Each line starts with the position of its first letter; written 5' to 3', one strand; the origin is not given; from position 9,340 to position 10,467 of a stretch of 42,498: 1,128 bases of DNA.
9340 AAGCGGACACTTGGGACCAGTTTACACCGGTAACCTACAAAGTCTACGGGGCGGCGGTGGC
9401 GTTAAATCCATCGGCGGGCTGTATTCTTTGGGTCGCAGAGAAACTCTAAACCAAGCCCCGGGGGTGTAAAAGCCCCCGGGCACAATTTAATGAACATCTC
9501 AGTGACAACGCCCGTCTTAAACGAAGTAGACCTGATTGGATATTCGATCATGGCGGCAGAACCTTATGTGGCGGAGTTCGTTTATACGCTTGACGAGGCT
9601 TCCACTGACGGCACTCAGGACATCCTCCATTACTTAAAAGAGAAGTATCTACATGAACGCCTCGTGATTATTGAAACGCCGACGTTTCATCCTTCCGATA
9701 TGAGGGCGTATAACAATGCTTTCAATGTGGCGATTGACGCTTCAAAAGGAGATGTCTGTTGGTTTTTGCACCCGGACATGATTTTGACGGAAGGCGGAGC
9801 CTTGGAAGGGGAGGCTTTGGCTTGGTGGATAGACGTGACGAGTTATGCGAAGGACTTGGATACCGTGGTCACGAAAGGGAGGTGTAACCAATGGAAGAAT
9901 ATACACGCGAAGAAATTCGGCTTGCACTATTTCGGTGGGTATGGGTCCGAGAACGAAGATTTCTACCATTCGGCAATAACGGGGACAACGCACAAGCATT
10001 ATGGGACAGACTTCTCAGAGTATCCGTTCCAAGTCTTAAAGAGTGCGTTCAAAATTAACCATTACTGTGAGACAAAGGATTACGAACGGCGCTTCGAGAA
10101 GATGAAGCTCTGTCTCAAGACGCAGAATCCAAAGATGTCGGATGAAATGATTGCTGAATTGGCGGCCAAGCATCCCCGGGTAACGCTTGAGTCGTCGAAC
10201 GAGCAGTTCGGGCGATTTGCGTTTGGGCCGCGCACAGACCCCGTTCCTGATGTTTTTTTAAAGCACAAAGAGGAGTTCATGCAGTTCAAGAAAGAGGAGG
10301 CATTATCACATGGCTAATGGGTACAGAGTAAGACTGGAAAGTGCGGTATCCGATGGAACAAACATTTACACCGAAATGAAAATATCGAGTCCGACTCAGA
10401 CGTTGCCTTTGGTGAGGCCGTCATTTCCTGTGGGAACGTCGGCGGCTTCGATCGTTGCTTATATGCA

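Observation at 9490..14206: Four-gene glycosyltransferase island between the major capsid gene and the adaptor/tail genes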

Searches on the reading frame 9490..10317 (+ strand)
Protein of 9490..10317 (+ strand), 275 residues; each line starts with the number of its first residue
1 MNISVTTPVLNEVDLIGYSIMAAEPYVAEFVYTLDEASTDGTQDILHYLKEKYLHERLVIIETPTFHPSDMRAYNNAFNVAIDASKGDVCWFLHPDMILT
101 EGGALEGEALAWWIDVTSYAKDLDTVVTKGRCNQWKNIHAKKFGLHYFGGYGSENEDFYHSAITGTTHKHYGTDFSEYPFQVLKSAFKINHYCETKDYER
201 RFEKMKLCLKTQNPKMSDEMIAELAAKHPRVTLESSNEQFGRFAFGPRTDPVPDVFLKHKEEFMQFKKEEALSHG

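Call 3: search_protein_families(library=pfam, proteins=[window:9490-10317:+], max_evalue=0.1)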
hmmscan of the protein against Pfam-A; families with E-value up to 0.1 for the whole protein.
window:9490-10317:+ (275 aa): 1 family
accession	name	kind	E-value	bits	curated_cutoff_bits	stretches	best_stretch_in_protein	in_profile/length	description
PF00535.33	Glycos_transf_2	-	0.00062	20.2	23.3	1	4-102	1-94/168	Glycosyl transferase family 2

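Call 4: search_protein_families(library=phrogs, proteins=[window:9490-10317:+], max_evalue=0.01)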
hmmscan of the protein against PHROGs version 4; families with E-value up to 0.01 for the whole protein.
window:9490-10317:+ (275 aa): 0 families

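Call 34: find_homologous_proteins(query=window:9490-10314:+, max_evalue=0.001)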
Query window:9490-10314:+ (275 aa): 366 proteins with E <= 0.001 among 724 candidates; the best 120 are listed.
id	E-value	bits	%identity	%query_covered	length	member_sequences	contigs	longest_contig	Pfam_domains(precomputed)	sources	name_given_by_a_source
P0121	2.3e-175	599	100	93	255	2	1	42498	-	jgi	-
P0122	4.0e-124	431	67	99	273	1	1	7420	-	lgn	-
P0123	2.8e-119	415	63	100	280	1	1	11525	-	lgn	-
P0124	5.2e-118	411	63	100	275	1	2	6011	-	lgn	-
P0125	4.3e-117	408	64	100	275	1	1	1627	-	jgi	-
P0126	5.6e-117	408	63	99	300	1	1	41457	-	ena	-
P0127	3.2e-116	405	64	99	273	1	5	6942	-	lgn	-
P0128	2.7e-115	402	63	100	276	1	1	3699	PF00535.33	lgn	-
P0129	3.1e-115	402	62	100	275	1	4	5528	-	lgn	-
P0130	3.5e-115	402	65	98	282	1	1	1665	-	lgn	-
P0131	3.6e-115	402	62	98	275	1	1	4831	-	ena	-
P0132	6.0e-115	401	63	98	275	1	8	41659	-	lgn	-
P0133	6.7e-115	401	61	100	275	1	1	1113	-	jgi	jgi:glycosyltransferase involved in cell wall biosynthesis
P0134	7.6e-115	401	64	98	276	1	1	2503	-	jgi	jgi:hypothetical protein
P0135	1.2e-114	400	63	98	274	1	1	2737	-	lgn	-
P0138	4.3e-114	398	63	98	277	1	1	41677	PF00535.33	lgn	-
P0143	1.8e-112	393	62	100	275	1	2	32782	PF00535.33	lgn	-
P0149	1.4e-111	390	61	99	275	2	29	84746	PF00535.33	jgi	jgi:glycosyltransferase involved in cell wall biosynthesis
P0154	4.5e-111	389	61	97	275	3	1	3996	PF00535.33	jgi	-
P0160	1.3e-110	387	60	97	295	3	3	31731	PF00535.33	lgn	-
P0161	1.8e-110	387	61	98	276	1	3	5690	PF00535.33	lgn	-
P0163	2.2e-110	386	62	99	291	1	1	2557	PF00535.33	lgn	-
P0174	3.1e-109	382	60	98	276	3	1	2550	PF00535.33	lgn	-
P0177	7.3e-109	381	62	99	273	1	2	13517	PF00535.33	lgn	-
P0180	1.2e-108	381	59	99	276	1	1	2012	PF00535.33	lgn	-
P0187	6.9e-108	378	61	98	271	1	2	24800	PF00535.33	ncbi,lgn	-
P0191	2.5e-107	376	59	99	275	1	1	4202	PF00535.33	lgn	-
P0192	2.7e-107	376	58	99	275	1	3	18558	PF00535.33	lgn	-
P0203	3.9e-106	372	61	98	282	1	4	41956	PF00535.33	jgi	jgi:glycosyltransferase involved in cell wall biosynthesis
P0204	7.8e-106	371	59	97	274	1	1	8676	PF00535.33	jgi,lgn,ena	-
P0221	3.3e-104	366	59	97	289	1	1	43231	PF00535.33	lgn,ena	-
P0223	7.8e-104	365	58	100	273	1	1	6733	PF00535.33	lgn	-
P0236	6.2e-103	362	60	100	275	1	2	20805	PF00535.33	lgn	-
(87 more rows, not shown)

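Call 38: search_solved_structures(query=A2, max_evalue=1)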
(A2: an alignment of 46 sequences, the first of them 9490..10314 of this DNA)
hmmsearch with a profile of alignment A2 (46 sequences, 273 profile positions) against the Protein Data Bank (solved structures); distinct sequences matched with E-value up to 1: 7.
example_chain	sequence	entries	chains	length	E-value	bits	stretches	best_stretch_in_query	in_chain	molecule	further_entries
6gki_A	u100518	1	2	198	0.071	15.7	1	43-96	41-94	Probable phospholipid-binding protein MlaC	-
8i8x_F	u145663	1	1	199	0.072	15.7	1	43-96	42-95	Intermembrane phospholipid transport system binding protein MlaC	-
7vr6_A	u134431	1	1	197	0.074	15.6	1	43-96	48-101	Intermembrane phospholipid transport system binding protein MlaC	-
5uwa_A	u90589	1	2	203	0.079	15.5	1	43-96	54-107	Probable phospholipid-binding protein MlaC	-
9lk0_A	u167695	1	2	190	0.086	15.4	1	43-96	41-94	ABC transporter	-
8oj4_H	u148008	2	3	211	0.089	15.4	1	43-96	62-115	Intermembrane phospholipid transport system binding protein MlaC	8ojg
3k4x_A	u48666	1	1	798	0.32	13.5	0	190-243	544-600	Proliferating cell nuclear antigen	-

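Call 41: search_protein_families(library=pfam, alignment_id=A2, max_evalue=0.01)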
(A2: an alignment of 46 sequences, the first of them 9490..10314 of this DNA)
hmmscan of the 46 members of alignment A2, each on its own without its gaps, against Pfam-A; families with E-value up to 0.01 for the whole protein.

A. member 1, window:9490-10314:+ (275 aa): 1 family
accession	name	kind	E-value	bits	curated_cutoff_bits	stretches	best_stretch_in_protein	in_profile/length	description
PF00535.33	Glycos_transf_2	-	0.00062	20.2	23.3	1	4-102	1-94/168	Glycosyl transferase family 2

B. families by the number of members that match (of 46 scanned): 2 families
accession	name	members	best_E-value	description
PF00535.33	Glycos_transf_2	34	1.3e-07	Glycosyl transferase family 2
PF13704.12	Glyco_tranf_2_4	1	0.0057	Glycosyl transferase family 2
